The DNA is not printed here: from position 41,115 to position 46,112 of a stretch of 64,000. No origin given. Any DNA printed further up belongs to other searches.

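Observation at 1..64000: Large lipopeptide-type hybrid PKS/NRPS line that I could not match to any pathway I know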

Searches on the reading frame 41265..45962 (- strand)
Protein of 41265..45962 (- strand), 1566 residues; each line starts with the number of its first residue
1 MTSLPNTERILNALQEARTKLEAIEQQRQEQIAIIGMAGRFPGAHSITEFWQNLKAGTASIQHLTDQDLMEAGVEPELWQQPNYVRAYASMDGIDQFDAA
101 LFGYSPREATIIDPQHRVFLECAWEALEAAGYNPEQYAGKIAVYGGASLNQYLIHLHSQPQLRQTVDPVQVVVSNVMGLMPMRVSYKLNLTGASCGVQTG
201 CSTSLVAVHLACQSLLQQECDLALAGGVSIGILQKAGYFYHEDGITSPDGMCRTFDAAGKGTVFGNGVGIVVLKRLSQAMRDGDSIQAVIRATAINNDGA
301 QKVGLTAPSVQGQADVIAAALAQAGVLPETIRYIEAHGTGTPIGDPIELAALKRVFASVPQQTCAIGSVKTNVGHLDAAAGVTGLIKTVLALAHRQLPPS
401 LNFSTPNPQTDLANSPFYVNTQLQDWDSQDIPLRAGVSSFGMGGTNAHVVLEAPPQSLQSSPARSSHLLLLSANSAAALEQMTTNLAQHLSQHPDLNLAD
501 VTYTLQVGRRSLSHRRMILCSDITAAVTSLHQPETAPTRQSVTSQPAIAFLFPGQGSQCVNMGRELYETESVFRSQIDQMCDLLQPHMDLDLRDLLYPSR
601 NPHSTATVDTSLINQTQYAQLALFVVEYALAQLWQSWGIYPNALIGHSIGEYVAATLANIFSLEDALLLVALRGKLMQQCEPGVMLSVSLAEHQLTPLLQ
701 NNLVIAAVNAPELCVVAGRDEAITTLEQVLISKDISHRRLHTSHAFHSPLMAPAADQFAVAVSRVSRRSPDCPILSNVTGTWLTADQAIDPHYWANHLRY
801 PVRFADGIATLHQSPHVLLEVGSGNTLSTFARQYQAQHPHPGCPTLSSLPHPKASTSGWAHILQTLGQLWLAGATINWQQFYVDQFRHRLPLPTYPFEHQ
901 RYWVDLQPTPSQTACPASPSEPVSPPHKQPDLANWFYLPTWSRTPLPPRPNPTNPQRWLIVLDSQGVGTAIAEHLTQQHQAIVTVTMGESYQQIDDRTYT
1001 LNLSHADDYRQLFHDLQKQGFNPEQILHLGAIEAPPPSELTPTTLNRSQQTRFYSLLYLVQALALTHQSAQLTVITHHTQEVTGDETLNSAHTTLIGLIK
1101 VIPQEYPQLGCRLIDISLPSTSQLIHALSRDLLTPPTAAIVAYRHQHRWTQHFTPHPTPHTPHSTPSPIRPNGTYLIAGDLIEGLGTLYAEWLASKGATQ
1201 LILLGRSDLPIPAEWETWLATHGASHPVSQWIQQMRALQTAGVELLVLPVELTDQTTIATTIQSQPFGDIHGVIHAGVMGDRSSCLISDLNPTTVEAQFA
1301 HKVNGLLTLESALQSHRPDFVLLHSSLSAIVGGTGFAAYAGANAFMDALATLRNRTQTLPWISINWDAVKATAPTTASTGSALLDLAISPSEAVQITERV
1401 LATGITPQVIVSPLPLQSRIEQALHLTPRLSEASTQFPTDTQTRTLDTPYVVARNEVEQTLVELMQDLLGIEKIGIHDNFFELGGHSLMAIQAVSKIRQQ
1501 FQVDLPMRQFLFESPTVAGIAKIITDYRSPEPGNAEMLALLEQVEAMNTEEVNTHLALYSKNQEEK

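Call 4: search_protein_families(library=pfam, proteins=[window:41265-45962:-], max_evalue=0.00001)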
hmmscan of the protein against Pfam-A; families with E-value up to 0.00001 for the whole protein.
window:41265-45962:- (1566 aa): 9 families
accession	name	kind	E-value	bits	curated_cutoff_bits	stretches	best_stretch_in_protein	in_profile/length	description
PF00109.32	ketoacyl-synt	-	1.7e-67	228.1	20.8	1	30-279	2-252/252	Beta-ketoacyl synthase, N-terminal domain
PF00698.26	Acyl_transf_1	-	6.3e-52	177.5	32.7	1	550-823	2-267/319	Acyl transferase domain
PF02801.28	Ketoacyl-synt_C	-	3.2e-45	153.4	20.8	1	288-403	2-118/119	Beta-ketoacyl synthase, C-terminal domain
PF08659.16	KR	-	1.2e-33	117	22.6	1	1173-1370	1-179/180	KR domain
PF22621.2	CurL-like_PKS_C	-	1.7e-23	82.8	27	1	467-530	1-64/64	CurL-like, PKS C-terminal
PF21394.3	Beta-ketacyl_N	-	2.5e-20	73.2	26.9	1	960-1123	4-162/170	Beta-ketoacyl synthase-like, N-terminal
PF16197.11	KAsynt_C_assoc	-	5e-20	72.4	33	1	406-515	1-107/111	Ketoacyl-synthetase C-terminal extension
PF00550.31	PP-binding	-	8e-17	61.7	20.8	1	1459-1522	1-65/67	Phosphopantetheine attachment site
PF22336.2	RhiE-like_linker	-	4e-15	56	27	1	471-531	2-61/67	RhiE-like, KS-MAT linker domain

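Call 30: find_homologous_proteins(query=window:41265-45962:-, max_evalue=1e-100)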
Query window:41265-45962:- (1566 aa): 8000 proteins with E <= 1e-100 among 8000 candidates; the best 120 are listed.
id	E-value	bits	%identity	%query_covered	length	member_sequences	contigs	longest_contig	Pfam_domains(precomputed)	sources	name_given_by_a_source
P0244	0.0e+0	3559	100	100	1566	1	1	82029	PF08659.17,PF22336.3,PF00109.33,PF21394.4,PF22621.3,PF00550.32,PF02801.29,PF16197.12,PF00698.27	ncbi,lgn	-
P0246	0.0e+0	2406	70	99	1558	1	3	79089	PF08659.17,PF22336.3,PF00109.33,PF21394.4,PF22621.3,PF00550.32,PF02801.29,PF16197.12,PF00698.27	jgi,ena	jgi:acyl transferase domain-containing protein/acyl carrier protein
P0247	0.0e+0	2365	69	100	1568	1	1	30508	PF08659.17,PF22336.3,PF00109.33,PF21394.4,PF22621.3,PF00550.32,PF02801.29,PF16197.12,PF00698.27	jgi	jgi:acyl transferase domain-containing protein/acyl carrier protein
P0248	0.0e+0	2357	43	97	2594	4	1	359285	PF08659.17,PF22336.3,PF00109.33,PF21394.4,PF22621.3,PF00550.32,PF00108.30,PF00106.32,PF02801.29,PF16197.12,PF00698.27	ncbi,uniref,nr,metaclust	ncbi:type I polyketide synthase [Paenibacillus sp. OSY-SE]|uniref:type I polyketide synthase n=1 Tax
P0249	0.0e+0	2315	43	96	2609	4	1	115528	PF08659.17,PF22336.3,PF00109.33,PF21394.4,PF22621.3,PF00550.32,PF13561.13,PF00108.30,PF16197.12,PF00698.27,PF00106.32,PF02801.29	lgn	-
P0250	0.0e+0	2313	44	95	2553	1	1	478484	PF08659.17,PF22336.3,PF00109.33,PF21394.4,PF22621.3,PF00550.32,PF13561.13,PF00108.30,PF16197.12,PF00698.27,PF00106.32,PF02801.29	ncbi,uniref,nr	ncbi:type I polyketide synthase [Paludifilum halophilum]|uniref:Phenolphthiocerol/phthiocerol polyke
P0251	0.0e+0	2308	42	97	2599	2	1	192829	PF08659.17,PF22336.3,PF00109.33,PF21394.4,PF22621.3,PF00550.32,PF13561.13,PF00108.30,PF16197.12,PF00698.27,PF00106.32,PF02801.29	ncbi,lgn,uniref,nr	ncbi:type I polyketide synthase [Paenibacillus sp. UNC499MF]|uniref:type I polyketide synthase n=1 T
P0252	0.0e+0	2306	42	97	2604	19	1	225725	PF08659.17,PF22336.3,PF00109.33,PF21394.4,PF22621.3,PF00550.32,PF13561.13,PF00108.30,PF16197.12,PF00698.27,PF00106.32,PF02801.29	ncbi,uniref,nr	ncbi:type I polyketide synthase [Paenibacillus sp. EZ-K15]|uniref:type I polyketide synthase n=1 Tax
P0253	0.0e+0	2302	43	96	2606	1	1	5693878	PF08659.17,PF22336.3,PF00109.33,PF21394.4,PF22621.3,PF00550.32,PF00108.30,PF00106.32,PF02801.29,PF16197.12,PF00698.27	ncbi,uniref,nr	ncbi:type I polyketide synthase [Paenibacillus sp. 481]|uniref:type I polyketide synthase n=1 Tax=Pa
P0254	0.0e+0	2299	42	97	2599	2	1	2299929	PF08659.17,PF22336.3,PF00109.33,PF21394.4,PF22621.3,PF00550.32,PF13561.13,PF00108.30,PF16197.12,PF00698.27,PF00106.32,PF02801.29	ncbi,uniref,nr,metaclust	ncbi:SDR family NAD(P)-dependent oxidoreductase [Paenibacillus sp. FJAT-26967]|uniref:type I polyket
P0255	0.0e+0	2298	44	96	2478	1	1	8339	PF08659.17,PF22336.3,PF00109.33,PF21394.4,PF22621.3,PF00550.32,PF13561.13,PF00106.32,PF02801.29,PF16197.12,PF00698.27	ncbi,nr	ncbi:MAG: acyltransferase domain-containing protein, partial [bacterium]|nr:acyltransferase domain-c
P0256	0.0e+0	2287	42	97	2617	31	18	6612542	PF08659.17,PF22336.3,PF00109.33,PF21394.4,PF22621.3,PF00550.32,PF13561.13,PF00108.30,PF16197.12,PF00698.27,PF00106.32,PF02801.29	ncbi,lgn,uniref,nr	ncbi:type I polyketide synthase [Paenibacillus thiaminolyticus]|uniref:Type I polyketide synthase n=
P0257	0.0e+0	2285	42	97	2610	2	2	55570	PF08659.17,PF22336.3,PF00109.33,PF21394.4,PF22621.3,PF00550.32,PF13561.13,PF00108.30,PF16197.12,PF00698.27,PF00106.32,PF02801.29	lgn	-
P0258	0.0e+0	2273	42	97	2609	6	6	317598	PF08659.17,PF22336.3,PF00109.33,PF21394.4,PF22621.3,PF00550.32,PF13561.13,PF00108.30,PF16197.12,PF00698.27,PF00106.32,PF02801.29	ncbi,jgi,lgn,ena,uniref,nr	ncbi:MAG: type I polyketide synthase [Paenibacillus dendritiformis]|uniref:type I polyketide synthas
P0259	0.0e+0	2260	43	96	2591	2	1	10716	PF08659.17,PF22336.3,PF00109.33,PF21394.4,PF22621.3,PF00550.32,PF13561.13,PF00108.30,PF23297.2,PF16197.12,PF00698.27,PF00106.32,PF02801.29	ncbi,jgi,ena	jgi:acyl transferase domain-containing protein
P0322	0.0e+0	1771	54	99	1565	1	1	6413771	PF08659.17,PF22336.3,PF00109.33,PF21394.4,PF22621.3,PF00550.32,PF00106.32,PF02801.29,PF16197.12,PF00698.27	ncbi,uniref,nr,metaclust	ncbi:type I polyketide synthase [Nostoc sp. PCC 7120 = FACHB-418]|uniref:type I polyketide synthase 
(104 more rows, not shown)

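Call 31: find_encoding_contigs(protein=P0246, flank=10000, max_places=3)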
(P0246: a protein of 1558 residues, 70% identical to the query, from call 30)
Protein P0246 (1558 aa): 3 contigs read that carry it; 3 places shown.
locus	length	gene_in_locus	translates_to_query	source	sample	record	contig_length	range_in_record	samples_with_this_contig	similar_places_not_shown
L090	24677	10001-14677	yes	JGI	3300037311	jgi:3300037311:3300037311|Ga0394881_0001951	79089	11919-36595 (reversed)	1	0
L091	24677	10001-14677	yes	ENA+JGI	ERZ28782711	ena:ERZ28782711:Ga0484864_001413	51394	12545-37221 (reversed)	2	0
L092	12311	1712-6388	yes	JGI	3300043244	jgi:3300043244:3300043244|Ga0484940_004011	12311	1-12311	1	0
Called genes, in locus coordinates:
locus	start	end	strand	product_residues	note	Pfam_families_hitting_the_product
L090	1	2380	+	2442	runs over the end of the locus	PF00109:ketoacyl-synt, PF02801:Ketoacyl-synt_C, PF16197:KAsynt_C_assoc, PF22336:RhiE-like_linker, PF22621:CurL-like_PKS_C, PF00698:Acyl_transf_1, PF21089:PKS_DH_N, PF14765:PS-DH, +14 more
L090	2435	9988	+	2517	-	PF00109:ketoacyl-synt, PF02801:Ketoacyl-synt_C, PF16197:KAsynt_C_assoc, PF22336:RhiE-like_linker, PF22621:CurL-like_PKS_C, PF00698:Acyl_transf_1, PF21089:PKS_DH_N, PF14765:PS-DH, +13 more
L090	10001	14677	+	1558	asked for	PF00109:ketoacyl-synt, PF02801:Ketoacyl-synt_C, PF16197:KAsynt_C_assoc, PF22336:RhiE-like_linker, PF22621:CurL-like_PKS_C, PF00698:Acyl_transf_1, PF21394:Beta-ketacyl_N, PF08659:KR, +1 more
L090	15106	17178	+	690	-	PF07715:Plug, PF00593:TonB_dep_Rec_b-barrel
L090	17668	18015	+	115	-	PF00111:Fer2 (weak)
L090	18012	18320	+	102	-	-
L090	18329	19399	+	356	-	PF00890:FAD_binding_2 (weak), PF01266:DAO, PF03486:HI0933_like (faint), PF07992:Pyr_redox_2 (faint)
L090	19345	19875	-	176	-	PF13302:Acetyltransf_3, PF00583:Acetyltransf_1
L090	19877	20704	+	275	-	PF05685:Uma2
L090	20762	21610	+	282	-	PF05690:ThiG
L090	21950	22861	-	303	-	PF04960:Glutaminase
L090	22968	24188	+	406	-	PF00871:Acetate_kinase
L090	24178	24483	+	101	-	-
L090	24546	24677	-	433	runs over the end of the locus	PF00534:Glycos_transf_1, PF13692:Glyco_trans_1_4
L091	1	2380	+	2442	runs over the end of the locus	PF00109:ketoacyl-synt, PF02801:Ketoacyl-synt_C, PF16197:KAsynt_C_assoc, PF22336:RhiE-like_linker, PF22621:CurL-like_PKS_C, PF00698:Acyl_transf_1, PF21089:PKS_DH_N, PF14765:PS-DH, +14 more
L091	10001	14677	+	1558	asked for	PF00109:ketoacyl-synt, PF02801:Ketoacyl-synt_C, PF16197:KAsynt_C_assoc, PF22336:RhiE-like_linker, PF22621:CurL-like_PKS_C, PF00698:Acyl_transf_1, PF21394:Beta-ketacyl_N, PF08659:KR, +1 more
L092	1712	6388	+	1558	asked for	PF00109:ketoacyl-synt, PF02801:Ketoacyl-synt_C, PF16197:KAsynt_C_assoc, PF22336:RhiE-like_linker, PF22621:CurL-like_PKS_C, PF00698:Acyl_transf_1, PF21394:Beta-ketacyl_N, PF08659:KR, +1 more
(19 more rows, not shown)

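Call 32: find_encoding_contigs(protein=P0322, flank=10000, max_places=2)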
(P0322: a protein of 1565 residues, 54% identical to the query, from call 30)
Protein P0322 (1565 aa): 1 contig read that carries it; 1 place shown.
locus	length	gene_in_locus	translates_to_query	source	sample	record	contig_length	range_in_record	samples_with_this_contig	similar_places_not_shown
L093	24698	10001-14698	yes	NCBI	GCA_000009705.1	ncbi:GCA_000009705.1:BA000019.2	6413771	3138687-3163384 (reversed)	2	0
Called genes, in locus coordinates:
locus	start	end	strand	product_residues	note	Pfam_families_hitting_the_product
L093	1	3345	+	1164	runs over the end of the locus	PF18563:TubC_N, PF00668:Condensation, PF00501:AMP-binding, PF13193:AMP-binding_C, PF00550:PP-binding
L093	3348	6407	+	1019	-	PF18456:CmlA_N, PF13483:Lactamase_B_3, PF12706:Lactamase_B_2, PF18563:TubC_N, PF01073:3Beta_HSD (weak), PF01370:Epimerase, PF02719:Polysacc_synt_2 (weak), PF07993:NAD_binding_4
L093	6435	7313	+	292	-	PF13489:Methyltransf_23, PF13847:Methyltransf_31, PF08241:Methyltransf_11, PF08242:Methyltransf_12, PF13649:Methyltransf_25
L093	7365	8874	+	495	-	PF00202:Aminotran_3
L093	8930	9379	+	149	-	-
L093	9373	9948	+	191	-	PF27188:SfmD_perox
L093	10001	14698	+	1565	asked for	PF00109:ketoacyl-synt, PF02801:Ketoacyl-synt_C, PF16197:KAsynt_C_assoc, PF22336:RhiE-like_linker, PF22621:CurL-like_PKS_C, PF00698:Acyl_transf_1, PF21394:Beta-ketacyl_N, PF08659:KR, +2 more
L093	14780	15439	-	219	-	-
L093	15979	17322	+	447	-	PF01794:Ferric_reduct, PF08022:FAD_binding_8 (weak), PF00175:NAD_binding_1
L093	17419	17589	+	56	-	-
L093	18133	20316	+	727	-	PF01751:Toprim, PF01131:Topoisom_bac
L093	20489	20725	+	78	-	PF00830:Ribosomal_L28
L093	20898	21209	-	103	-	-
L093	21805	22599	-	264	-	PF13911:AhpC-TSA_2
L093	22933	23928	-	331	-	PF01497:Peripla_BP_2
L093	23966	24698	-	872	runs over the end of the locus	PF11741:AMIN, PF07715:Plug, PF00593:TonB_dep_Rec_b-barrel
